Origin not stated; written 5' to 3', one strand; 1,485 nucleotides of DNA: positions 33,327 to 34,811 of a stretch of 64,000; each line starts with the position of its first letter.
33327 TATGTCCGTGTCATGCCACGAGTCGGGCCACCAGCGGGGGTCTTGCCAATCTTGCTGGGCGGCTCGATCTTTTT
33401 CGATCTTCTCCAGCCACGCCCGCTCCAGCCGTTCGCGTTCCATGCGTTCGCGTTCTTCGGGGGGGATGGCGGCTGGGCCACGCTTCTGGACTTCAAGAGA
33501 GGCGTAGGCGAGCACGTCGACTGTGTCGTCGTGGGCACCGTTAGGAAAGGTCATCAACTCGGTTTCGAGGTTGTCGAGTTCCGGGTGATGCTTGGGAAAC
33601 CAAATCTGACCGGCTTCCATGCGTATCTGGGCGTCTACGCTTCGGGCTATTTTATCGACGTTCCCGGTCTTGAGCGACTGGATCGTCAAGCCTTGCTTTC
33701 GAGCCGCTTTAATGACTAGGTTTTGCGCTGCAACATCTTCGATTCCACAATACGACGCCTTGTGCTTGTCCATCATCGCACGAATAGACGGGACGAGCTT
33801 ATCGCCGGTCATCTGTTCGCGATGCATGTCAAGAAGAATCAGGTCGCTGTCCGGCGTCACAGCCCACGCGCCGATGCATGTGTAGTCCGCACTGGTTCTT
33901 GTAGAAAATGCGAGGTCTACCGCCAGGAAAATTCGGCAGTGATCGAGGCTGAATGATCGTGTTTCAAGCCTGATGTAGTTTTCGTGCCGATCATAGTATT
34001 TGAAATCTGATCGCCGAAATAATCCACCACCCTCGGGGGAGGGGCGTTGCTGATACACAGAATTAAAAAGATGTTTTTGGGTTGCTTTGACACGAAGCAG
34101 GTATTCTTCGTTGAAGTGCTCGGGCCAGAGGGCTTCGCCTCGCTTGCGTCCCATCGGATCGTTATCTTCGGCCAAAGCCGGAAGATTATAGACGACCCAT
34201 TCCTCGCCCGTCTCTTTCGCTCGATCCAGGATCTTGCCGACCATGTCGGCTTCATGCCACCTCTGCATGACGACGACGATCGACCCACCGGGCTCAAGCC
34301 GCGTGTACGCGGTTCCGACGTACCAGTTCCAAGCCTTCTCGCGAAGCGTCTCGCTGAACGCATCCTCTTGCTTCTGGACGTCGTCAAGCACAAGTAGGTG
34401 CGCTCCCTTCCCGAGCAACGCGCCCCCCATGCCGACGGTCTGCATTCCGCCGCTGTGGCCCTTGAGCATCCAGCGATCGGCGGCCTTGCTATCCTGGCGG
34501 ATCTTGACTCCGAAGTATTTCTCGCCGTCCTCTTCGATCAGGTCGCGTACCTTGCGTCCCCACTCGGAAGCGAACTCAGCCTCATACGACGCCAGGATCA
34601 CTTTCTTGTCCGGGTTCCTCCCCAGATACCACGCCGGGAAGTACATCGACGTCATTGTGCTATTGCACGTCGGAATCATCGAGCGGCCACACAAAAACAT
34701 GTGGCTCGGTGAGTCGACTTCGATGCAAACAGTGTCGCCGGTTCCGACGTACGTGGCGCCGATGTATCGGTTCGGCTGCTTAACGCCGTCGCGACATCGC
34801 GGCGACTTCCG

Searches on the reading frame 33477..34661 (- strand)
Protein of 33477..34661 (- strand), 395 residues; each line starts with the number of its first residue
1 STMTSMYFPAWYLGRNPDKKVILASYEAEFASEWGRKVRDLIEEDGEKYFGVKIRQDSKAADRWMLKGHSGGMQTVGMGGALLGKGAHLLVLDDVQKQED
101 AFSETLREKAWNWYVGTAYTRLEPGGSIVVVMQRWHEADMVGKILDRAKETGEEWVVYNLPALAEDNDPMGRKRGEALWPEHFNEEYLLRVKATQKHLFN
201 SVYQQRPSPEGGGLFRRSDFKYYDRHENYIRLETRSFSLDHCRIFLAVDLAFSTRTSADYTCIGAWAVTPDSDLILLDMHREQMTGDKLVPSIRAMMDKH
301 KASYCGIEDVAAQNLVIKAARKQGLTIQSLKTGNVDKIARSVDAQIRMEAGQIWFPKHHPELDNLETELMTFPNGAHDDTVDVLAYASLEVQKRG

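Call 51: search_dna_similar(query=window:33477-34661:-, collection=phages, mode=protein, max_rows=12)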
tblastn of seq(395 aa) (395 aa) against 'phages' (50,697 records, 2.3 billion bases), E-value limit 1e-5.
Records with a match: 2488; places in all: 2495; records where one place covers at least 80% of the query: 1031.
Best place of each record, by identity: <60% 2488.
By first word of the organism name: Mycobacterium 493; Klebsiella 438; Microbacterium 273; Escherichia 240; Gordonia 167; Vibrio 68; Acinetobacter 52; Brucella 41; Lactococcus 40; Xanthomonas 39; and 102 more.
By host as written in the record: Mycobacterium smegmatis mc2 155 345; - 194; Klebsiella pneumoniae 192; Gordonia terrae 3612 129; Microbacterium foliorum NRRL B-24224 SEA 111; Microbacterium foliorum NRRL B-24224 104; Mycobacterium smegmatis mc#155 83; Escherichia coli 78; and 503 more.
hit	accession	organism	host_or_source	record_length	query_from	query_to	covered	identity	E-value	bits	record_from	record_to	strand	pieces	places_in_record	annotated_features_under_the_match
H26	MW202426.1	Caudoviricetes sp.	Manatee Spring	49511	1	393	99%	36.9%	2e-63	226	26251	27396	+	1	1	terminase large subunit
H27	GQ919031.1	Streptomyces phage ZL12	Streptomyces sp. ZL12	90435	1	391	99%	36.0%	1e-40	159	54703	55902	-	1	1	hypothetical protein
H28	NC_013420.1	Streptomyces phage ZL12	Streptomyces sp. ZL12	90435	1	391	99%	36.0%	1e-40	159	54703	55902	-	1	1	hypothetical protein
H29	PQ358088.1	Staphylococcus phage TPWB-09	Staphylococcus sp.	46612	1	395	100%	34.3%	1e-51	191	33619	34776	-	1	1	terminase large subunit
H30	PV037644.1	Bacillus phage vB_BcM_CUBc25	Bacillus cereus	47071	1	385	97%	35.1%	3e-51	190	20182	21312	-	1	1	terminase large subunit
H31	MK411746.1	Arthrobacter phage Sonali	Arthrobacter globiformis B-2979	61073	1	395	100%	34.0%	7e-51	189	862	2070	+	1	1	2: terminase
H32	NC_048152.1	Arthrobacter phage Sonali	Arthrobacter globiformis B-2979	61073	1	395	100%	34.0%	7e-51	189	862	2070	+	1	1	2: terminase large subunit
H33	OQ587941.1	Synechococcus phage S-CRES3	Synechococcus sp.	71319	1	387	98%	33.7%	8e-45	171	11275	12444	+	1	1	terminase large subunit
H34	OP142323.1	Staphylococcus phage Lacachita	Staphylococcus epidermidis 1457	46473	8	387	96%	34.1%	2e-49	184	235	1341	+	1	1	terminase large subunit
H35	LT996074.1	Bacteriophage sp.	-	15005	1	394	100%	32.8%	8e-47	177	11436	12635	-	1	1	record has no annotation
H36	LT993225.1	Bacteriophage sp.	-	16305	1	394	100%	32.8%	8e-47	177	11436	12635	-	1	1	record has no annotation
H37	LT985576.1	Bacteriophage sp.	-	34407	1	394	100%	32.8%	8e-47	177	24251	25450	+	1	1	record has no annotation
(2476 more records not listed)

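Call 52: find_related_loci(query=window:33477-34661:-, collection=genome_contigs, flank=2500)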
Query seq(395 aa) (395 aa) in genome_contigs; peptide patterns used: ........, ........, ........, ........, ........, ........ (x = any residue, [..] = any of these).
41 stretches matched a pattern, but none encodes a relative of the query by tblastn (E <= 1e-3).
